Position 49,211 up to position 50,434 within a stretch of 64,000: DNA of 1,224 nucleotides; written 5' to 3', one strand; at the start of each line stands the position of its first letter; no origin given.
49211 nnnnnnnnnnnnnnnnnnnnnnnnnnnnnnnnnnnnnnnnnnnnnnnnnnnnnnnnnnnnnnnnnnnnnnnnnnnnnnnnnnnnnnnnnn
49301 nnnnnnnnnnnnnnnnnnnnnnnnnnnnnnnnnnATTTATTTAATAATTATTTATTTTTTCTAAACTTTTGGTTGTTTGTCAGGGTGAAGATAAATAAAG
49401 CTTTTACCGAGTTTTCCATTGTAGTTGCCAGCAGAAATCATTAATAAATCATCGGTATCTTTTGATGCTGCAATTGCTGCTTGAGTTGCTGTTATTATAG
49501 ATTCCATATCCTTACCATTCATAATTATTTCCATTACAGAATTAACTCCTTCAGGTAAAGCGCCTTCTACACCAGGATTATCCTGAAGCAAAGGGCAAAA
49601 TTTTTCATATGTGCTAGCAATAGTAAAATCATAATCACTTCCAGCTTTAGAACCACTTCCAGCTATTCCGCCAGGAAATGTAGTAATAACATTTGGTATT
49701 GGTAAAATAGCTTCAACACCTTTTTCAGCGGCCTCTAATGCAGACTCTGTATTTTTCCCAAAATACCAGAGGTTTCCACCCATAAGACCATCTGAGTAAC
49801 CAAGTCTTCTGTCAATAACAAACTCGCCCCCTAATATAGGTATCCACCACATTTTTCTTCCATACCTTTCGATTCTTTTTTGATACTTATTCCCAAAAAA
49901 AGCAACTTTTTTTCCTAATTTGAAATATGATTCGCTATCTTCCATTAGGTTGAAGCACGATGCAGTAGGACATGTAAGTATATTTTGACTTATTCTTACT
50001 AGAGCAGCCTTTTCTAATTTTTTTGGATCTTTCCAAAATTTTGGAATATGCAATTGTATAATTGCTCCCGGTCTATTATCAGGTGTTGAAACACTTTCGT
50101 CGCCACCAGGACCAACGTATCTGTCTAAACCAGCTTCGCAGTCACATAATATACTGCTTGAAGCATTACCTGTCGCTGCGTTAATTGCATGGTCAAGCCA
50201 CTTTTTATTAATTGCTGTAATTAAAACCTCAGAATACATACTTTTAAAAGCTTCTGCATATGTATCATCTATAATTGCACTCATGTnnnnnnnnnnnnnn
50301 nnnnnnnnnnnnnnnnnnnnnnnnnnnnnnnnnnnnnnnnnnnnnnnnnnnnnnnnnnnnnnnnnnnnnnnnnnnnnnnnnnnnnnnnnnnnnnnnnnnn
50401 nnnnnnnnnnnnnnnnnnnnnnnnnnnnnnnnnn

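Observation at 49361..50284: Orphan Ftr/FhcD-like formyltransferase embedded in a tetrahydrofolate (not H4MPT) gene context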

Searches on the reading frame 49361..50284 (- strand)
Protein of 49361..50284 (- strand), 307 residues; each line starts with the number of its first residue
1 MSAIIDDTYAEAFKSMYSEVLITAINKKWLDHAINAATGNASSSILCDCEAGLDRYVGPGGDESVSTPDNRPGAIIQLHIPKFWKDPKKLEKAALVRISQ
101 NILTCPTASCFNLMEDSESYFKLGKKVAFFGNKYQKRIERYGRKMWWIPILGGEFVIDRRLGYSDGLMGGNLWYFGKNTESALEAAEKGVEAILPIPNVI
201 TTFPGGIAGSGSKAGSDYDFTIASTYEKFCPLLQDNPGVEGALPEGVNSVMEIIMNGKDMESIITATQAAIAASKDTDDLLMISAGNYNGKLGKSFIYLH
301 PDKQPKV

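Call 3: search_protein_families(library=pfam, proteins=[window:49361-50284:-], max_evalue=0.01)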
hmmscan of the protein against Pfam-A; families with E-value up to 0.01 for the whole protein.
window:49361-50284:- (307 aa): 2 families
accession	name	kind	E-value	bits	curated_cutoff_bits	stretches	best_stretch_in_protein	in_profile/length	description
PF02741.20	FTR_C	-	2e-47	161.4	25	1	153-300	1-147/149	FTR, proximal lobe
PF01913.23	FTR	-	3.2e-42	144.3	27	1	4-150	7-142/142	Formylmethanofuran-tetrahydromethanopterin formyltransferase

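Call 4: search_protein_families(library=ncbifam, proteins=[window:49361-50284:-], max_evalue=0.01)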
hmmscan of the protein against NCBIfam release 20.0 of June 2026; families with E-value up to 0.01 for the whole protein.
window:49361-50284:- (307 aa): 2 families
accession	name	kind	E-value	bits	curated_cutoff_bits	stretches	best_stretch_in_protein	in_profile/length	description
NF002554.0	PRK02114.1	subfamily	3.5e-95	318.8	297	1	3-300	6-293/297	formylmethanofuran--tetrahydromethanopterin N-formyltransferase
TIGR03119.1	one_C_fhcD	equivalog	4.3e-89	298.8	292.6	1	5-300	1-286/288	formylmethanofuran--tetrahydromethanopterin N-formyltransferase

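Call 8: find_homologous_proteins(query=window:49361-50284:-, max_evalue=1e-10)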
Query window:49361-50284:- (307 aa): 4002 proteins with E <= 1e-10 among 6457 candidates; the best 120 are listed.
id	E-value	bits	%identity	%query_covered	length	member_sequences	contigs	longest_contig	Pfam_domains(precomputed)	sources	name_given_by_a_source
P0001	3.4e-195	665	94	99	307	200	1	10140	PF01913.24,PF02741.21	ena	-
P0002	7.9e-195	664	93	100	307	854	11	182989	PF01913.24,PF02741.21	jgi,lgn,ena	-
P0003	1.4e-193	660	92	100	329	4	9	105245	PF01913.24,PF02741.21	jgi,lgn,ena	-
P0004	2.6e-183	626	87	100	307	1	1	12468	PF01913.24,PF02741.21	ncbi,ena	-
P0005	4.6e-179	612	86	100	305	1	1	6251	PF01913.24,PF02741.21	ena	-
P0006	8.8e-179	611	86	100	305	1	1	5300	PF01913.24,PF02741.21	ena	-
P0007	8.8e-179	611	86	100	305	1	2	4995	PF01913.24,PF02741.21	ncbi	-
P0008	3.2e-178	609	85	100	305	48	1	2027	PF01913.24,PF02741.21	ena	-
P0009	8.5e-176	601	85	99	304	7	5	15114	PF01913.24,PF02741.21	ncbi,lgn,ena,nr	ncbi:MAG: formylmethanofuran--tetrahydromethanopterin N-formyltransferase [Pseudomonadota bacterium]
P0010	1.7e-170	584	81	99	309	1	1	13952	PF01913.24,PF02741.21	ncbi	-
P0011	9.2e-169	578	81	99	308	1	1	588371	PF01913.24,PF02741.21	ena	-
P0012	2.4e-168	577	82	99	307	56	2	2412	PF01913.24,PF02741.21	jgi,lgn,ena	-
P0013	2.9e-168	577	80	100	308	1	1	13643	PF01913.24,PF02741.21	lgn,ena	-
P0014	3.4e-168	576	80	99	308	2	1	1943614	PF01913.24,PF02741.21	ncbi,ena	-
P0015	3.9e-168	576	81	99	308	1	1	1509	PF01913.24,PF02741.21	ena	-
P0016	9.7e-168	575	80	99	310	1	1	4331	PF01913.24,PF02741.21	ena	-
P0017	1.4e-167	574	80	99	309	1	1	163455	PF01913.24,PF02741.21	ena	-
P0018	1.9e-167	574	80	100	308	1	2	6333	PF01913.24,PF02741.21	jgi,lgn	jgi:formylmethanofuran--tetrahydromethanopterin N-formyltransferase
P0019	5.0e-167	572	80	99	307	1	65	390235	PF01913.24,PF02741.21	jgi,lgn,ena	-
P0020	6.9e-167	572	79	99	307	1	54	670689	PF01913.24,PF02741.21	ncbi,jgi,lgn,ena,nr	ncbi:MAG: formylmethanofuran--tetrahydromethanopterin N-formyltransferase [Gammaproteobacteria bacte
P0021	7.1e-167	572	79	99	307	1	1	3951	PF01913.24,PF02741.21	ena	-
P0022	8.0e-167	572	79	99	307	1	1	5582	PF01913.24,PF02741.21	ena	-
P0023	1.1e-166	571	79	100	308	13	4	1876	PF01913.24,PF02741.21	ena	-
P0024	1.3e-166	571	79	99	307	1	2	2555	PF01913.24,PF02741.21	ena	-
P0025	1.4e-166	571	81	100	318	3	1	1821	PF01913.24,PF02741.21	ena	-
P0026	1.8e-166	571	79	99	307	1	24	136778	PF01913.24,PF02741.21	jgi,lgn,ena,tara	jgi:formylmethanofuran--tetrahydromethanopterin N-formyltransferase|tara:strand:- start:10593 stop:1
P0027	1.8e-166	571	79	99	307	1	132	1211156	PF01913.24,PF02741.21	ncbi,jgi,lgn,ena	jgi:formylmethanofuran--tetrahydromethanopterin N-formyltransferase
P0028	2.4e-166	570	79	99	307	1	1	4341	PF01913.24,PF02741.21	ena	-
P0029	2.5e-166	570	79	99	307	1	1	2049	PF01913.24,PF02741.21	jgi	-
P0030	4.5e-166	569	79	99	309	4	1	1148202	PF01913.24,PF02741.21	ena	-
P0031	4.8e-166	569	79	99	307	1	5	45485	PF01913.24,PF02741.21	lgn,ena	-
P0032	4.8e-166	569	79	99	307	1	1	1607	PF01913.24,PF02741.21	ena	-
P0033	5.4e-166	569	79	99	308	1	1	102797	PF01913.24,PF02741.21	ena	-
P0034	6.6e-166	569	79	99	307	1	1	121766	PF01913.24,PF02741.21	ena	-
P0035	6.6e-166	569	79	99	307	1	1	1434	PF01913.24,PF02741.21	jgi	-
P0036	6.6e-166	569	79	99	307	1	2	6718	PF01913.24,PF02741.21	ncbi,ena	-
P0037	9.1e-166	568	79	99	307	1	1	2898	PF01913.24,PF02741.21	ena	-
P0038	9.1e-166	568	79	99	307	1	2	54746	PF01913.24,PF02741.21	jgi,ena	-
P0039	1.1e-165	568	79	99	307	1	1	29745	PF01913.24,PF02741.21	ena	-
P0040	1.1e-165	568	79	99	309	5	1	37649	PF01913.24,PF02741.21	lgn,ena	-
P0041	1.7e-165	567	79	100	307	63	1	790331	PF01913.24,PF02741.21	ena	-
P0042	2.5e-165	567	80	99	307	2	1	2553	PF01913.24,PF02741.21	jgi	jgi:formylmethanofuran--tetrahydromethanopterin N-formyltransferase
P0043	4.0e-165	566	80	99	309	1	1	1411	PF01913.24,PF02741.21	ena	-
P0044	4.0e-165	566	78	99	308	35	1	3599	PF01913.24,PF02741.21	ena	-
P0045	5.5e-165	566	78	100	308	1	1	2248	PF01913.24,PF02741.21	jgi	jgi:formylmethanofuran--tetrahydromethanopterin N-formyltransferase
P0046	6.3e-165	566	79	99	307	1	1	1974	PF01913.24,PF02741.21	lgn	-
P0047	6.5e-165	566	81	99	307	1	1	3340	PF01913.24,PF02741.21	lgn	-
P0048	2.1e-164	564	80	99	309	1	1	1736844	PF01913.24,PF02741.21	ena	-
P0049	2.3e-164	564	79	99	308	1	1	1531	PF01913.24,PF02741.21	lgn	-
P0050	3.8e-164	563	79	100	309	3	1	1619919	PF01913.24,PF02741.21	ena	-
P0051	4.7e-164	563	77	99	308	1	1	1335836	PF01913.24,PF02741.21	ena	-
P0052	1.1e-163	561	79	99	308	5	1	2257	PF01913.24,PF02741.21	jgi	jgi:formylmethanofuran--tetrahydromethanopterin N-formyltransferase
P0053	1.5e-163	561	79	99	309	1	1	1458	PF01913.24,PF02741.21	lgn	-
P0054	2.9e-163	560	79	99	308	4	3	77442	PF01913.24,PF02741.21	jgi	jgi:formylmethanofuran--tetrahydromethanopterin N-formyltransferase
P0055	4.6e-163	559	79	97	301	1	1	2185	PF01913.24,PF02741.21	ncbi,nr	ncbi:MAG: formylmethanofuran--tetrahydromethanopterin N-formyltransferase, partial [Gammaproteobacte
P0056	7.3e-163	559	80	99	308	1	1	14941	PF01913.24,PF02741.21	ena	-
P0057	1.2e-162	558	78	100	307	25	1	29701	PF01913.24,PF02741.21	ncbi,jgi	-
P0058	1.4e-162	558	77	99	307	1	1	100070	PF01913.24,PF02741.21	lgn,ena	-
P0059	1.7e-162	558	77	100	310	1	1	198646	PF01913.24,PF02741.21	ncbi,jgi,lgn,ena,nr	ncbi:MAG: formylmethanofuran--tetrahydromethanopterin N-formyltransferase [Chromatiales bacterium]|n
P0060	2.8e-162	557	77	99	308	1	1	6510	PF01913.24,PF02741.21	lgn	-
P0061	3.0e-162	557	77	100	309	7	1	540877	PF01913.24,PF02741.21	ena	-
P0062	6.3e-162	556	77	100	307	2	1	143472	PF01913.24,PF02741.21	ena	-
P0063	8.2e-162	555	77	100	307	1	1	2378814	PF01913.24,PF02741.21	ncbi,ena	-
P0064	4.1e-161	553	77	99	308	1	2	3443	PF01913.24,PF02741.21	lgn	-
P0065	4.7e-161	553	76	99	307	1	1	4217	PF01913.24,PF02741.21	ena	-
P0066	3.7e-160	550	78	100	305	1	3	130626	PF01913.24,PF02741.21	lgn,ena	-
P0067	5.0e-160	549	79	99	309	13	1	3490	PF01913.24,PF02741.21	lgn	-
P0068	5.4e-160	549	78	99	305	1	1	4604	PF01913.24,PF02741.21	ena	-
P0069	5.4e-160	549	75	100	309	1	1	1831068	PF01913.24,PF02741.21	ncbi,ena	-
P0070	6.5e-160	549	78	99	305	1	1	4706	PF01913.24,PF02741.21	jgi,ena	-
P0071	7.6e-160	549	78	100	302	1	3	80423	PF01913.24,PF02741.21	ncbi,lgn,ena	ncbi:MAG: formylmethanofuran--tetrahydromethanopterin N-formyltransferase [Candidatus Oxydemutatorac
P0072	8.4e-160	549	77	99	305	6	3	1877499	PF01913.24,PF02741.21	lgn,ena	-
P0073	1.4e-159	548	78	99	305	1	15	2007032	PF01913.24,PF02741.21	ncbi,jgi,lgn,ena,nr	ncbi:MAG: formylmethanofuran--tetrahydromethanopterin N-formyltransferase [Gammaproteobacteria bacte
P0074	2.0e-159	548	78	99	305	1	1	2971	PF01913.24,PF02741.21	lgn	-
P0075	2.0e-159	548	78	99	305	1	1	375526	PF01913.24,PF02741.21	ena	-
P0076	2.0e-159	548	78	99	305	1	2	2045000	PF01913.24,PF02741.21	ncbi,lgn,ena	-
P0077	2.7e-159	547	78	99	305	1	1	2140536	PF01913.24,PF02741.21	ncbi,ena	-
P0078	3.6e-159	547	78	100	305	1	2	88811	PF01913.24,PF02741.21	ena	-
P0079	3.7e-159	547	78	99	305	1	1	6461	PF01913.24,PF02741.21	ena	-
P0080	3.7e-159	547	78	99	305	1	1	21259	PF01913.24,PF02741.21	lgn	-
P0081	5.5e-159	546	78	99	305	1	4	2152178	PF01913.24,PF02741.21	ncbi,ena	-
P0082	6.1e-159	546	78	99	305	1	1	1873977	PF01913.24,PF02741.21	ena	-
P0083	6.2e-159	546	78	99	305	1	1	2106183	PF01913.24,PF02741.21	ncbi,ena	-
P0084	7.1e-159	546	78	99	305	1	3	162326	PF01913.24,PF02741.21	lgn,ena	-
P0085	7.1e-159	546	78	99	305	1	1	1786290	PF01913.24,PF02741.21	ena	-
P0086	7.6e-159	546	78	99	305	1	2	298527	PF01913.24,PF02741.21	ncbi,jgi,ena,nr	ncbi:MAG: formylmethanofuran--tetrahydromethanopterin N-formyltransferase [Gammaproteobacteria bacte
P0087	2.0e-158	544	77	99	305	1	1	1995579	PF01913.24,PF02741.21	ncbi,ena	-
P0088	2.6e-158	544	75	99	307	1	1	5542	PF01913.24,PF02741.21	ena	-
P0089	3.5e-158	543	76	99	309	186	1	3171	PF01913.24,PF02741.21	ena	-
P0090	3.8e-158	543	77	99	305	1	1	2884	PF01913.24,PF02741.21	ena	-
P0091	4.2e-158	543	75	99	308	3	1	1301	PF01913.24,PF02741.21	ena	-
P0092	5.3e-158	543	78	99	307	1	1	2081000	PF01913.24,PF02741.21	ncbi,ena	-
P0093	5.5e-158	543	77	99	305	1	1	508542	PF01913.24,PF02741.21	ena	-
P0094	6.9e-158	542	77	99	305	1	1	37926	PF01913.24,PF02741.21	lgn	-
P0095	7.2e-158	542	77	99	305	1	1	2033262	PF01913.24,PF02741.21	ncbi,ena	-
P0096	9.1e-158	542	76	99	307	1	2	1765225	PF01913.24,PF02741.21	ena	-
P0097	9.9e-158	542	77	99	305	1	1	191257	PF01913.24,PF02741.21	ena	-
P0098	2.3e-157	541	77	99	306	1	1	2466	PF01913.24,PF02741.21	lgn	-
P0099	2.4e-157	541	77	99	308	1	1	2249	PF01913.24,PF02741.21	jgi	-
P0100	2.5e-157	541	76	99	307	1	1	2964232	PF01913.24,PF02741.21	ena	-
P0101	2.6e-157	541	77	99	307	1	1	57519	PF01913.24,PF02741.21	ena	-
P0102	4.4e-157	540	77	99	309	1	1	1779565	PF01913.24,PF02741.21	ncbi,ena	-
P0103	1.5e-156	538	76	99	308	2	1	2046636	PF01913.24,PF02741.21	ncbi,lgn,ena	-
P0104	1.6e-156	538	75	99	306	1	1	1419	PF01913.24,PF02741.21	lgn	-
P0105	1.7e-156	538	74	99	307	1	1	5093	PF01913.24,PF02741.21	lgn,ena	-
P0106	2.6e-156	537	76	99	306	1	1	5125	PF01913.24,PF02741.21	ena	-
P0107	2.7e-156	537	76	99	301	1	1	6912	PF01913.24,PF02741.21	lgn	-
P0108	3.0e-156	537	76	99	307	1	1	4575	PF01913.24,PF02741.21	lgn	-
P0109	4.6e-156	536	76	99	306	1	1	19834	PF01913.24,PF02741.21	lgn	-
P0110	1.7e-155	535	75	99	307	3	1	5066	PF01913.24,PF02741.21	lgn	-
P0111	1.7e-155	535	75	100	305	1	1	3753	PF01913.24,PF02741.21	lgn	-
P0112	1.9e-155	534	74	99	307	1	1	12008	PF01913.24,PF02741.21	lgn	-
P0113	2.5e-155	534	75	99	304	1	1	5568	PF01913.24,PF02741.21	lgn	-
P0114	3.3e-155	534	93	81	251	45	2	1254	PF01913.24,PF02741.21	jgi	jgi:formylmethanofuran--tetrahydromethanopterin N-formyltransferase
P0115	6.1e-155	533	76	99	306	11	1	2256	PF01913.24,PF02741.21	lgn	-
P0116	1.0e-154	532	75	99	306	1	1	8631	PF01913.24,PF02741.21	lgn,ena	-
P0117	1.1e-154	532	76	99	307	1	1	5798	PF01913.24,PF02741.21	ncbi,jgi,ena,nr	ncbi:MAG: formylmethanofuran--tetrahydromethanopterin N-formyltransferase [Gammaproteobacteria bacte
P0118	1.3e-154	532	74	99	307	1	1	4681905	PF01913.24,PF02741.21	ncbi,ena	-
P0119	2.2e-154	531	75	99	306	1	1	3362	PF01913.24,PF02741.21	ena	-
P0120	2.5e-154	531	75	100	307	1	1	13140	PF01913.24,PF02741.21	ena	-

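Call 9: find_related_loci(query=window:49361-50284:-, collection=genome_contigs, flank=10000)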
Query window:49361-50284:- (307 aa) in genome_contigs; peptide patterns used: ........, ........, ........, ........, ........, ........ (x = any residue, [..] = any of these).
98 stretches matched a pattern; 73 encode a relative of the query (tblastn E <= 1e-3); 71 distinct loci.
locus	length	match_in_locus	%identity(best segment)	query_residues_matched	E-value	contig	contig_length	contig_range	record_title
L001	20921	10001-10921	94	1-307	0e+0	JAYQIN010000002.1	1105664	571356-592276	MAG: Thiothrix sp. isolate SD4487_NP_metabat_bins_2.tsv.828 contig_9353_pilon, whole genome shotgun sequence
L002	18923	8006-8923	94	1-306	0e+0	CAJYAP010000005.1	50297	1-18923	MAG TPA_asm: uncultured Gammaproteobacteria bacterium isolate ERR2098401_bin.45_MetaBAT_v2.12.1_MAG genome assembly, con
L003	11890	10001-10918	93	1-306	0e+0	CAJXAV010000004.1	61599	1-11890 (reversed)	MAG TPA_asm: uncultured Gammaproteobacteria bacterium isolate ERR598965_bin.33_MetaBAT_v2.12.1_MAG genome assembly, cont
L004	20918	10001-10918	93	1-306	0e+0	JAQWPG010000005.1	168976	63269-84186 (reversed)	MAG: Gammaproteobacteria bacterium isolate cluster2_bin.221 k141_4143848, whole genome shotgun sequence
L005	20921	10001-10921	92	1-307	0e+0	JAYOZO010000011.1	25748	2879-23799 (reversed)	MAG: Thiothrix sp. isolate 139561_S162_rosella_bins.tsv.155 NODE_2037_length_25748_cov_4.715059, whole genome shotgun se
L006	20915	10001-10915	90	1-305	0e+0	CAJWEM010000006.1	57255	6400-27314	MAG TPA_asm: uncultured Gammaproteobacteria bacterium isolate ERR599032_bin.76_MetaBAT_v2.12.1_MAG genome assembly, cont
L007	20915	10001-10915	90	1-305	0e+0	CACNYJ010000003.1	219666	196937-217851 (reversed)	MAG: uncultured Thiothrix sp. isolate AH-287-I11 genome assembly, contig: AH-287-I11_NODE_3, whole genome shotgun sequen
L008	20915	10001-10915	91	1-305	0e+0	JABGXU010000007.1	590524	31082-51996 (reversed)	MAG: Gammaproteobacteria bacterium isolate SI034_bin82 k141_1263235, whole genome shotgun sequence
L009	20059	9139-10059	89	1-307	0e+0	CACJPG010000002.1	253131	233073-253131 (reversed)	uncultured Thiothrix sp. isolate AG-447-N20 genome assembly, contig: AG-447-N20_NODE_2, whole genome shotgun sequence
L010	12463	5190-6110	87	1-307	0e+0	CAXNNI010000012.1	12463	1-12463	MAG: Gammaproteobacteria bacterium isolate AH-03may19-192 genome assembly, contig: AH-03may19-C9719, whole genome shotgu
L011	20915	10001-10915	86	1-306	0e+0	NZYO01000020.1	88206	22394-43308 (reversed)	MAG: Gammaproteobacteria bacterium isolate NAT271 34814, whole genome shotgun sequence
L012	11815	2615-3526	85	1-305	3e-180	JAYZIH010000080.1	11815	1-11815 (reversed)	MAG: Pseudomonadota bacterium isolate XB_MAG231 DB_MAG231_0080, whole genome shotgun sequence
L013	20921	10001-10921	92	1-307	0e+0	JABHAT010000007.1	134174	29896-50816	MAG: Gammaproteobacteria bacterium isolate SI036_bin62 k141_1353675, whole genome shotgun sequence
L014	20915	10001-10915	80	1-305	4e-174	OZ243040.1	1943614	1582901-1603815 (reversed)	MAG: Candidatus Oxydemutatoraceae bacterium isolate d409439e-bbe9-4395-9690-5ca113de89f6 genome assembly, chromosome: 1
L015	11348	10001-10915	82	1-305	2e-173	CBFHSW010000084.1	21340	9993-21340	MAG: Gammaproteobacteria bacterium isolate Co_bin_210_orig genome assembly, contig: Co_bin_210_orig_Co_c_000003456241, w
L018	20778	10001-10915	81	1-305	9e-173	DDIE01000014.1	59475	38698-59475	MAG TPA_asm: Proteobacteria bacterium UBA1858 UBA1858_contig_1622, whole genome shotgun sequence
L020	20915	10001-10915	79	1-305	6e-172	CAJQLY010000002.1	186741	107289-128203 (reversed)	MAG: uncultured Gammaproteobacteria bacterium isolate 0.2_20180524_Bin_64_sub_1 genome assembly, contig: c_000000000036,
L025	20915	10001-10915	79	1-305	7e-171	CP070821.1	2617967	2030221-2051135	MAG: Gammaproteobacteria bacterium isolate bin114 chromosome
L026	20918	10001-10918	80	1-306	7e-171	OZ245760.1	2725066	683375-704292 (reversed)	MAG: Gammaproteobacteria bacterium isolate 234e41e1-4301-4e2d-89f2-9293ce644277 genome assembly, chromosome: 1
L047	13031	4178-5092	78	1-305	2e-165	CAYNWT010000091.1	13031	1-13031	MAG TPA_asm: uncultured Planctomycetaceae bacterium isolate binchicken_co258_152 genome assembly, contig: NODE_3247_leng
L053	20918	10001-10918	70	1-306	4e-148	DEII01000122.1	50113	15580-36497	MAG TPA_asm: Methylococcaceae bacterium UBA2778 UBA2778_contig_7289, whole genome shotgun sequence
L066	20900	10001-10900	56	1-300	2e-115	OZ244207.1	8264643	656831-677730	MAG: Rubripirellula sp. isolate 81bcb08a-077e-453e-87ee-80c46bb080ef genome assembly, chromosome: 1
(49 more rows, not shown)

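Call 13: find_encoding_contigs(protein=window:49361-50284:-, flank=10000, max_places=3)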
Protein window:49361-50284:- (307 aa): 24 contigs read that carry it; 3 places shown.
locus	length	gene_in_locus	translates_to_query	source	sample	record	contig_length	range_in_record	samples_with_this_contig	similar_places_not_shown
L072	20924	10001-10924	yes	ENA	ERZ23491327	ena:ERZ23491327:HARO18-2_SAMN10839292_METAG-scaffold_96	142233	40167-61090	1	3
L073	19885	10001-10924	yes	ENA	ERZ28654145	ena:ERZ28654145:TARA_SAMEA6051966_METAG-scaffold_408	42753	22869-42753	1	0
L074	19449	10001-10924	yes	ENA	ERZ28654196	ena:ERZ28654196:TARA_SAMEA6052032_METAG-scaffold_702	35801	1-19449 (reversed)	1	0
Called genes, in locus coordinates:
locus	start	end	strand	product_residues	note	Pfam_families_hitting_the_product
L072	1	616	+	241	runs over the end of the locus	PF00005:ABC_tran, PF12399:BCA_ABC_TP_C (weak)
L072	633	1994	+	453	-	PF00309:Sigma54_AID, PF04963:Sigma54_CBD, PF04552:Sigma54_DBD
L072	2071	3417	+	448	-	PF03448:MgtE_N, PF00571:CBS, PF01769:MgtE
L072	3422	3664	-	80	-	PF09656:PGPGW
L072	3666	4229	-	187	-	PF22769:DCD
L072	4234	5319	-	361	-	PF01883:FeS_assembly_P, PF00142:Fer4_NifH (faint), PF01656:CbiA, PF09140:MipZ, PF10609:ParA, PF13614:AAA_31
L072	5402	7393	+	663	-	PF00133:tRNA-synt_1, PF09334:tRNA-synt_1g, PF19303:Anticodon_3 (faint), PF01921:tRNA-synt_1f (weak), PF01406:tRNA-synt_1e (weak), PF08264:Anticodon_1 (weak), PF01588:tRNA_bind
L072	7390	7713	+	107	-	PF12838:Fer4_7 (weak), PF13484:Fer4_16 (faint), PF00037:Fer4, PF12797:Fer4_2 (weak), PF12837:Fer4_6 (weak), PF13237:Fer4_10 (weak), PF14697:Fer4_21, PF13187:Fer4_9 (weak), +2 more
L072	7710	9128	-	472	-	PF13241:NAD_binding_7, PF10414:CysG_dimeriser, PF00590:TP_methylase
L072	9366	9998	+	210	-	PF01812:5-FTHF_cyc-lig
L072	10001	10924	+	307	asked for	PF01913:FTR, PF02741:FTR_C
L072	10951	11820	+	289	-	PF00763:THF_DHG_CYH, PF02882:THF_DHG_CYH_C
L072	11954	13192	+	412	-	PF00266:Aminotran_5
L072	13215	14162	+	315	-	PF03328:HpcH_HpaI, PF15617:C-C_Bond_Lyase (faint), PF22484:DUF6986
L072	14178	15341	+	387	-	PF08442:ATP-grasp_2, PF13549:ATP-grasp_5 (weak), PF24948:Citrate_synth_N, PF00549:Ligase_CoA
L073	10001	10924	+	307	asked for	PF01913:FTR, PF02741:FTR_C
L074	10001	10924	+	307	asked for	PF01913:FTR, PF02741:FTR_C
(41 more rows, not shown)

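Call 14: find_encoding_contigs(protein=P0014, flank=10000, max_places=2)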
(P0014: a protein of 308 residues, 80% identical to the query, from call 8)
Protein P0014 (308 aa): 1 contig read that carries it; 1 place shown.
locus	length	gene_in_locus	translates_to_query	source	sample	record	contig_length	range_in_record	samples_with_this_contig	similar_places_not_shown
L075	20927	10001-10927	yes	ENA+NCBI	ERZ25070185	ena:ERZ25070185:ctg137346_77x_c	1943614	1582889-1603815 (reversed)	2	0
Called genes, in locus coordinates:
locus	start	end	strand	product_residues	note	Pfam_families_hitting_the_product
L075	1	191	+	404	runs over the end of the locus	-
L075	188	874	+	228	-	PF04055:Radical_SAM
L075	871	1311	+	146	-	-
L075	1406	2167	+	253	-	PF00733:Asn_synthase, PF06508:QueC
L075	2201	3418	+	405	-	PF04143:Sulf_transp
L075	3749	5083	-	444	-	PF01523:PmbA_TldD_1st, PF19290:PmbA_TldD_2nd, PF19289:PmbA_TldD_3rd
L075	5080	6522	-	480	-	PF01523:PmbA_TldD_1st, PF19290:PmbA_TldD_2nd, PF19289:PmbA_TldD_3rd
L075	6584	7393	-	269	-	PF00795:CN_hydrolase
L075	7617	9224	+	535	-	PF00920:ILVD_EDD_N, PF24877:ILV_EDD_C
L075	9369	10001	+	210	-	PF01812:5-FTHF_cyc-lig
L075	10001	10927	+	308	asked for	PF01913:FTR, PF02741:FTR_C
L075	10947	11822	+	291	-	PF00763:THF_DHG_CYH, PF02882:THF_DHG_CYH_C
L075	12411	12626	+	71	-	-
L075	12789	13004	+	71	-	-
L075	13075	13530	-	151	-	PF13560:HTH_31 (weak)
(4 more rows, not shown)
